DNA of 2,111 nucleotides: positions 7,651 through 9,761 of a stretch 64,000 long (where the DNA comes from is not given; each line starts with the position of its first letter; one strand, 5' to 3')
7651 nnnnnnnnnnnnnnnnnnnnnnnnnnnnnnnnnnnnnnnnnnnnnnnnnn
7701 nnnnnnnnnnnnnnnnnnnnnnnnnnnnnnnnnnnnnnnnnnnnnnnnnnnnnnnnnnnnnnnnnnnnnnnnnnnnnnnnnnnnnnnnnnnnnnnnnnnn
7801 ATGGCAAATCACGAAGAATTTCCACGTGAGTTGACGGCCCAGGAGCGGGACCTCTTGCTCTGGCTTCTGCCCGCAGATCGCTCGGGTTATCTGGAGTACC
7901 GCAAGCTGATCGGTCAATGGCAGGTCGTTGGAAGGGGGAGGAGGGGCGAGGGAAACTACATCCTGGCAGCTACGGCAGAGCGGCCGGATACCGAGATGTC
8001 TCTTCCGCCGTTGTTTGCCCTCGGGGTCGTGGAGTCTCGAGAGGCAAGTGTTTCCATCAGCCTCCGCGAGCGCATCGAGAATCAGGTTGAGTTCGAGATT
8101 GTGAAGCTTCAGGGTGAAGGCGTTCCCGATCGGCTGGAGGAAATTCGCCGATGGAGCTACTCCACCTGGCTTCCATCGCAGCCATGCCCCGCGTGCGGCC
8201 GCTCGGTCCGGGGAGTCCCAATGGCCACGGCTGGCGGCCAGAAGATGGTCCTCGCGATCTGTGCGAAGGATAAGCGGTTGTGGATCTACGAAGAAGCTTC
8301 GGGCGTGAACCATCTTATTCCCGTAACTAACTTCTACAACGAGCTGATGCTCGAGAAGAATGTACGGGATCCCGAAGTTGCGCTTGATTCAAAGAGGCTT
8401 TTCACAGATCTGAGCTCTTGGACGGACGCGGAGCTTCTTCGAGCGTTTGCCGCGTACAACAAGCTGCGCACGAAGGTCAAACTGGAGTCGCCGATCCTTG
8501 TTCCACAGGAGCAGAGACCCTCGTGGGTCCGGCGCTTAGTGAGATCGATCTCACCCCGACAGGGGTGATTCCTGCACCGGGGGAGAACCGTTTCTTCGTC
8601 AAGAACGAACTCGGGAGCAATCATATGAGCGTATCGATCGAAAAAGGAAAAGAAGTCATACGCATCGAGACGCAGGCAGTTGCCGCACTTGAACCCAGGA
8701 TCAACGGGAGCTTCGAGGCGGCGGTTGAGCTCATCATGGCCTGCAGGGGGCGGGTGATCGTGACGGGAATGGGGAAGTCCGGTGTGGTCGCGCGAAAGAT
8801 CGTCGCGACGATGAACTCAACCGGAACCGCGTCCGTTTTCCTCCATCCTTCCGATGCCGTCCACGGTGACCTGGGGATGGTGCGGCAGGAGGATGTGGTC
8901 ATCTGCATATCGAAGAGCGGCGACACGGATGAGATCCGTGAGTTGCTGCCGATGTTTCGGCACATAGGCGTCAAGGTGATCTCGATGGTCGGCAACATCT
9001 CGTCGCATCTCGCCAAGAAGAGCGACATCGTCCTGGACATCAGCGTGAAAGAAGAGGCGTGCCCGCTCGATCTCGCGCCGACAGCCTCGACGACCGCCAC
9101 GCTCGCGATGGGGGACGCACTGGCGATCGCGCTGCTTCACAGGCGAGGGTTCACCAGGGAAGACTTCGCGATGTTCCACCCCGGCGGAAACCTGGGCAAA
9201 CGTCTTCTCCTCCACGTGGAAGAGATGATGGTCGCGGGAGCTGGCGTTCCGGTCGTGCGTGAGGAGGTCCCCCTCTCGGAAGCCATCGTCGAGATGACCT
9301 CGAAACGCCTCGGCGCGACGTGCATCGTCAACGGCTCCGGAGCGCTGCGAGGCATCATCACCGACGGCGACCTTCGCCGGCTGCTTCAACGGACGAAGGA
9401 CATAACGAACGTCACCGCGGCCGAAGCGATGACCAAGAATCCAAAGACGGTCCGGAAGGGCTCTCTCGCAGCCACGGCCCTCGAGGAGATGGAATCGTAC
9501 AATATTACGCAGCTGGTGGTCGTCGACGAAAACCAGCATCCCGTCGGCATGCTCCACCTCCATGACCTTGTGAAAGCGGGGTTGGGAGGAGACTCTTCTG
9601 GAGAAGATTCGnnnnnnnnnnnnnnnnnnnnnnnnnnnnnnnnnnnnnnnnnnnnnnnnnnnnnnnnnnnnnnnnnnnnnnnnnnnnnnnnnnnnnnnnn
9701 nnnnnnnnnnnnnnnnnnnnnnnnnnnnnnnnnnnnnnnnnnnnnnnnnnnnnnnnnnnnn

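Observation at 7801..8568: Unknown 256-aa CxxC protein inserted inside the otherwise canonical kdsA-kdsC-[X]-kdsD-lptC-lptA-lptB cluster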

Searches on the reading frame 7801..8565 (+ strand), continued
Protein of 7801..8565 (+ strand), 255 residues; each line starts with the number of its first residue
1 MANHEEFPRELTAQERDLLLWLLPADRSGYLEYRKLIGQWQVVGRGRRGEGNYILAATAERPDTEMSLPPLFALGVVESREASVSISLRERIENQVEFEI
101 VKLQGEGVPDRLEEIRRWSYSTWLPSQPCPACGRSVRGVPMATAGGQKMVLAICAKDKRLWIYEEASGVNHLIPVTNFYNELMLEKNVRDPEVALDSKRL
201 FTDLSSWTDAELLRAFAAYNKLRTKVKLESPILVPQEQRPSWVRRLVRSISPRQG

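Call 38: list_cluster_members(proteins=[P0249, P0251, P0253, P0265, P0255, P0225, P0227, P0220, P0209, P0189])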
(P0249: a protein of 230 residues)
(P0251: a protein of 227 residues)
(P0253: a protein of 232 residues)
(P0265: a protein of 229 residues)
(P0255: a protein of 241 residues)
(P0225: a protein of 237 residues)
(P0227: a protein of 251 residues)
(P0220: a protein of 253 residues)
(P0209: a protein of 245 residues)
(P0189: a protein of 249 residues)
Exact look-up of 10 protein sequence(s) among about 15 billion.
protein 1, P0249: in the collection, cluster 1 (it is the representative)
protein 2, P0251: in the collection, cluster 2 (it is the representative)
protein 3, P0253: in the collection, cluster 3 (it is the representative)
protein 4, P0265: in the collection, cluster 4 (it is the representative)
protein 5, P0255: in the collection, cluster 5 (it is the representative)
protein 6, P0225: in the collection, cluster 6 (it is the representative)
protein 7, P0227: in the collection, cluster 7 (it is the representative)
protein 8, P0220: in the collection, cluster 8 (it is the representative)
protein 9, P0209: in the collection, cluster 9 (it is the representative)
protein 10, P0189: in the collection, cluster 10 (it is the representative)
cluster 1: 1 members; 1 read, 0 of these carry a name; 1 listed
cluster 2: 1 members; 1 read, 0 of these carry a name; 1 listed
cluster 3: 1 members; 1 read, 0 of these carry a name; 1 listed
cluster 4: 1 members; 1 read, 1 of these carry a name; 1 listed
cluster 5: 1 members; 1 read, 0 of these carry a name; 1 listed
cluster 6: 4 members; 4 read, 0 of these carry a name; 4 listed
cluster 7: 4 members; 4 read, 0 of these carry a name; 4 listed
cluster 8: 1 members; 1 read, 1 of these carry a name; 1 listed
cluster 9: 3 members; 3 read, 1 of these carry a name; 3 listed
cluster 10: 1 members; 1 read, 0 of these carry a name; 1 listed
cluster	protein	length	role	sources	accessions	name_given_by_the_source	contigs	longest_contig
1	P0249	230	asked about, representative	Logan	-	-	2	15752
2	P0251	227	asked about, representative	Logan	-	-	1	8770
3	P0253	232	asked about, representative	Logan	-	-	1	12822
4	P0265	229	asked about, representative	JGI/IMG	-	hypothetical protein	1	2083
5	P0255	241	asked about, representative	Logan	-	-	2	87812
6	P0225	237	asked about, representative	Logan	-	-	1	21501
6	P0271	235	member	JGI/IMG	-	-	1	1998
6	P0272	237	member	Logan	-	-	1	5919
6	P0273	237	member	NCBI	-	-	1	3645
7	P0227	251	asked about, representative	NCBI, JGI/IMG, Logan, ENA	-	-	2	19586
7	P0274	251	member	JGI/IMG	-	-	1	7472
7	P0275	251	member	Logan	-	-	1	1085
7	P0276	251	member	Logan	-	-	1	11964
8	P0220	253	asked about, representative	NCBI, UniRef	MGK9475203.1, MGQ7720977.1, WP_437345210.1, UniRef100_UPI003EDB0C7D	hypothetical protein [Melioribacter sp. OK-6-Me] | hypothetical protein n=1 Tax=unclassified Melioribacter TaxID=2627329 RepID=UPI003EDB0C7D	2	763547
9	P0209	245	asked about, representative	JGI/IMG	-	hypothetical protein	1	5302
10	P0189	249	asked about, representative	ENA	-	-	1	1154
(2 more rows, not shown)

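Call 46: search_solved_structures(query=A2, max_evalue=10)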
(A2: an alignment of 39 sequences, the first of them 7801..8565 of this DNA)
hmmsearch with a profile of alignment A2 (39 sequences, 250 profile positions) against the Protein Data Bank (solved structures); distinct sequences matched with E-value up to 10: 3.
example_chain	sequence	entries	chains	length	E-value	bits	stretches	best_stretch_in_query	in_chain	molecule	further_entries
3hyf_A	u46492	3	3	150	0.44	12.8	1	67-156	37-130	Reverse transcriptase/RNaseH | Fusion protein of HIV-1 RNase H p15 with engineered E. coli loop | Gag-Pol polyprotein,Ribonuclease HI,Gag-Pol polyprotein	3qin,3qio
2hes_X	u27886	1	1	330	0.63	12.2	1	132-163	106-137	Ydr267cp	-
8hku_L45A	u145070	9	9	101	1.9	10.7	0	59-104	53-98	DUF2280 domain-containing protein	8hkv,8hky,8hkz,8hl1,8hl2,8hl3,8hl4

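Call 49: search_protein_families(library=padloc, proteins=[window:7801-8565:+, P0249, P0220], max_evalue=1)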
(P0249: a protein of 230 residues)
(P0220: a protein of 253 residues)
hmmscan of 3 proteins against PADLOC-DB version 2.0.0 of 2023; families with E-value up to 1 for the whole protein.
window:7801-8565:+ (255 aa): 0 families

P0249 (230 aa): 0 families

P0220 (253 aa): 0 families

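Call 51: fold_search(model_id=the predicted structure, library=viral)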
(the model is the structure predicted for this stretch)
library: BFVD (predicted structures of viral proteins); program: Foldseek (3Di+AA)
matches with E <= 10: 1091; with E <= 0.001: 0
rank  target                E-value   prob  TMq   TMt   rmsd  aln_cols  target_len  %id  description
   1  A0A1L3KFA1            3.1e-03  0.77  0.18  0.11  13.5       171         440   12  (no name in the UniProt tables at hand)
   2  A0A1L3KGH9            3.1e-03  0.51  0.17  0.06  20.6       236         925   14  (no name in the UniProt tables at hand)
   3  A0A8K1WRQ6            3.3e-03  0.47  0.15  0.05  19.8       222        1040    9  Chroparavirus methyltransferase domain-containing protein [Riboviria sp.]
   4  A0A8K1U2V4            4.9e-03  0.47  0.18  0.05  19.0       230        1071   12  Chroparavirus methyltransferase domain-containing protein [Riboviria sp.]
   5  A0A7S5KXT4            9.8e-03  0.21  0.15  0.06  16.6       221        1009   11  (no name in the UniProt tables at hand)
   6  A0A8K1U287            1.4e-02  0.15  0.12  0.07  15.7       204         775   10  RNA-directed RNA polymerase (Fragment) [Riboviria sp.]
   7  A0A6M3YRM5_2          1.7e-02  0.20  0.15  0.05  15.5       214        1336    8  RNA-directed RNA polymerase [Picornavirales sp.]
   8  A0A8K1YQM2            1.8e-02  0.14  0.12  0.05  21.2       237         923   11  Chroparavirus methyltransferase domain-containing protein [Xiangshan sinhali-like virus]
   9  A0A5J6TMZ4            2.0e-02  0.12  0.16  0.08  19.5       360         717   10  (no name in the UniProt tables at hand)
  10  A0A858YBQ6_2          3.0e-02  0.13  0.15  0.05  18.4       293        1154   13  (no name in the UniProt tables at hand)
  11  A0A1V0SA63            3.3e-02  0.23  0.16  0.14  15.5       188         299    8  Uncharacterized protein [Catovirus CTV1]
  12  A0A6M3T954            3.9e-02  0.09  0.13  0.16  19.1       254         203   12  (no name in the UniProt tables at hand)
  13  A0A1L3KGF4            4.7e-02  0.18  0.17  0.06  19.6       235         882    8  (no name in the UniProt tables at hand)
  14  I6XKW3                5.3e-02  0.16  0.12  0.09  15.0       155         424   12  Tail fiber [Burkholderia phage BcepMigl]
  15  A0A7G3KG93            5.6e-02  0.09  0.13  0.05  16.6       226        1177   12  Replication protein 1a [Uromyces anulavirus A]
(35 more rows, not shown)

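Call 57: find_homologous_proteins(query=P0249, max_evalue=0.001)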
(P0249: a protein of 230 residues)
Query P0249 (230 aa): 9 proteins with E <= 0.001 among 629 candidates.
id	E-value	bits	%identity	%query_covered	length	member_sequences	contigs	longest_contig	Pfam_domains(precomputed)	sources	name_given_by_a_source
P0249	3.8e-148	509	100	100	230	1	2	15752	-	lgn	-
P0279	5.1e-52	195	42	100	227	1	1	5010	-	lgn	-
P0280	5.1e-48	182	41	98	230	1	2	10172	-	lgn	-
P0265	5.2e-48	182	45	99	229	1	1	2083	-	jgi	jgi:hypothetical protein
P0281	6.1e-48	181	44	100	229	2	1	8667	-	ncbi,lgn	-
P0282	2.1e-46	176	42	100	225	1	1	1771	-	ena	-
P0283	2.8e-40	156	41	97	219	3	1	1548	-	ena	-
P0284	5.0e-40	156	41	99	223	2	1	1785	-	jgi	jgi:hypothetical protein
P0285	5.0e-39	152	40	100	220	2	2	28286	-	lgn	-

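Call 58: find_encoding_contigs(protein=P0281, flank=10000, max_places=2)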
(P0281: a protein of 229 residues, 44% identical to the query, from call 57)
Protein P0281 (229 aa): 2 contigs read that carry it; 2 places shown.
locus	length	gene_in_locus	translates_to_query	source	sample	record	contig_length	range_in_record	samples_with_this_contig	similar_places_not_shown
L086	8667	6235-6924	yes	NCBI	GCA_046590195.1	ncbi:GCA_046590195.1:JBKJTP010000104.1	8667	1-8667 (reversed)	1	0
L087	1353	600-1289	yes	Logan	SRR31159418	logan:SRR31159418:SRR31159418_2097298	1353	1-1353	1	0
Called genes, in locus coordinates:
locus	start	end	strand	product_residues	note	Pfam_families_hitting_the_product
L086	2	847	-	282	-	?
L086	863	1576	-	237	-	PF01121:CoaE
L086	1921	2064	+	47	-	-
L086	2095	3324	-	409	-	PF07690:MFS_1, PF12832:MFS_1_like (faint), PF00083:Sugar_tr (weak), PF07690:MFS_1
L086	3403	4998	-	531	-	PF14344:DUF4397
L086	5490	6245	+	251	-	PF00793:DAHP_synth_1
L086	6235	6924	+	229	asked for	-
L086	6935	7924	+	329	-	PF01380:SIS, PF00571:CBS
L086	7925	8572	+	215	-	PF06835:LptC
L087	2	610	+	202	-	?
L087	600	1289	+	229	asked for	-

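Call 59: find_encoding_contigs(protein=P0285, flank=10000, max_places=2)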
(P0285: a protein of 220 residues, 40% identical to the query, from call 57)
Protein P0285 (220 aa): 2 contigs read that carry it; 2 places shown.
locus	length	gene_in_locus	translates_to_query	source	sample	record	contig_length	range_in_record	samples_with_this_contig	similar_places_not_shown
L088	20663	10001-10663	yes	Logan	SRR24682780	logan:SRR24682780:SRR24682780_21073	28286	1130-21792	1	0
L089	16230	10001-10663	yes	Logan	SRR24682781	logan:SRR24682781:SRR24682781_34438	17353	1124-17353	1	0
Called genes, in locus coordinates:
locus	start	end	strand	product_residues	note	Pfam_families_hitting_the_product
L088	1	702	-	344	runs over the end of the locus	PF00491:Arginase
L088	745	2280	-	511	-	PF00890:FAD_binding_2, PF02910:Succ_DH_flav_C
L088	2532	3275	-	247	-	PF13568:OMP_b-brl_2 (weak)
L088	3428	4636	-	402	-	PF00202:Aminotran_3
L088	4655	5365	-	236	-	PF01121:CoaE, PF13238:AAA_18 (weak)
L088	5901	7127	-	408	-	PF00083:Sugar_tr (faint), PF07690:MFS_1, PF12832:MFS_1_like (faint), PF07690:MFS_1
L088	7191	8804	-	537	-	PF14344:DUF4397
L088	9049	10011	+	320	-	PF00793:DAHP_synth_1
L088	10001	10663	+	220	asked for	-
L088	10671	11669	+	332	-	PF01380:SIS, PF00571:CBS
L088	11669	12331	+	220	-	PF06835:LptC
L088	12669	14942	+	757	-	PF00580:UvrD-helicase, PF01443:Viral_helicase1 (faint), PF13245:AAA_19, PF13604:AAA_30 (faint), PF13361:UvrD_C, PF13538:UvrD_C_2, PF21196:PcrA_UvrD_tudor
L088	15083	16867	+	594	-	-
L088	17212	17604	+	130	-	-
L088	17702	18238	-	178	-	PF13858:DUF4199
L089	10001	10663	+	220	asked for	-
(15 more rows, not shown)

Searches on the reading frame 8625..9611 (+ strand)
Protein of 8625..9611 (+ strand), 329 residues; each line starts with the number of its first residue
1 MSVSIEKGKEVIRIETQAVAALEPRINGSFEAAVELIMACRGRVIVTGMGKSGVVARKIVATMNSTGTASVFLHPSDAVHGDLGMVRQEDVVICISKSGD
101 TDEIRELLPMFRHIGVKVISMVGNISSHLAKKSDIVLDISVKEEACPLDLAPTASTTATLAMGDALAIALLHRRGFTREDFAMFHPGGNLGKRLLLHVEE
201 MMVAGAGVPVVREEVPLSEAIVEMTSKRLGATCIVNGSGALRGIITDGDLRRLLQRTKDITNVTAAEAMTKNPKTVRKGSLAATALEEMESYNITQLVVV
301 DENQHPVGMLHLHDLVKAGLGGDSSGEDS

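Call 5: search_protein_families(library=pfam, proteins=[window:8625-9611:+], max_evalue=0.01)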
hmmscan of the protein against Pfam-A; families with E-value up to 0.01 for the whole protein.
window:8625-9611:+ (329 aa): 3 families
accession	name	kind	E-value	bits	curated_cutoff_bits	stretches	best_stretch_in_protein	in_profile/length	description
PF01380.27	SIS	-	1.1e-24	87.2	25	1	38-169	2-131/131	SIS domain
PF00571.33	CBS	-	9.6e-21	74.3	24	2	266-319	2-55/57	CBS domain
PF13580.11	SIS_2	-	0.00037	21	27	0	86-122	101-137/138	SIS domain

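Call 6: search_protein_families(library=ncbifam, proteins=[window:8625-9611:+], max_evalue=1)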
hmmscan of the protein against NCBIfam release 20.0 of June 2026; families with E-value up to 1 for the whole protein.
window:8625-9611:+ (329 aa): 40 families (the best 25 are shown)
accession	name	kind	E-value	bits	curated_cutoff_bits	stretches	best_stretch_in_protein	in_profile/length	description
NF008141.0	PRK10892.1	equivalog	3.5e-108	361.7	505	1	7-320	15-327/328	arabinose-5-phosphate isomerase KdsD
TIGR00393.1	kpsF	subfamily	3e-98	328.7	203.7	1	42-311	1-268/268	KpsF/GutQ family sugar-phosphate isomerase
NF008581.0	PRK11543.1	equivalog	1.3e-88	297.1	481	1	5-320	6-320/321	arabinose-5-phosphate isomerase GutQ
NF010701.0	PRK14101.1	equivalog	1e-11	43.8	920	1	11-181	438-605/638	bifunctional transcriptional regulator/glucokinase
NF008590.0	PRK11557.1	equivalog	6.2e-10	38.9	355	1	20-172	112-261/282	MurR/RpiR family transcriptional regulator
NF008458.0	PRK11337.1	equivalog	7.3e-10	38.3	378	1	29-170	130-268/293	MurR/RpiR family transcriptional regulator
NF053603.1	HhpR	exception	2e-09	37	520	1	192-317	52-181/282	CBS domain-containing high hydrostatic pressure regulator HhpR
TIGR03127.2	RuMP_HxlB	equivalog_domain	3.4e-09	36.8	160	1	29-185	19-174/178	6-phospho-3-hexuloisomerase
NF041755.1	RuMP_HxlAB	equivalog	3e-08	33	500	1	37-183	242-385/391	bifunctional 3-hexulose-6-phosphate synthase/6-phospho-3-hexuloisomerase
NF041552.1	TF_PrdR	equivalog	6.4e-08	31.4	795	1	198-315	8-121/577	sigma-54 dependent transcriptional regulator PrdR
NF040776.2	AlsR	equivalog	6.7e-08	31.8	400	1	84-172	172-258/279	transcriptional repressor AlsR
NF011447.0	PRK14869.2-3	equivalog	2.1e-07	29.9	522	2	208-261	78-131/540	putative manganese-dependent inorganic diphosphatase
TIGR01302.1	IMP_dehydrog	equivalog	2.4e-07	30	481.5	1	211-321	93-202/450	IMP dehydrogenase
NF008451.0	PRK11302.1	subfamily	2.8e-07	30.3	296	1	31-177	119-261/286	transcriptional regulator HexR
NF001484.0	PRK00331.1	subfamily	1.4e-06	27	381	1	41-177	286-419/601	isomerizing glutamine--fructose-6-phosphate transaminase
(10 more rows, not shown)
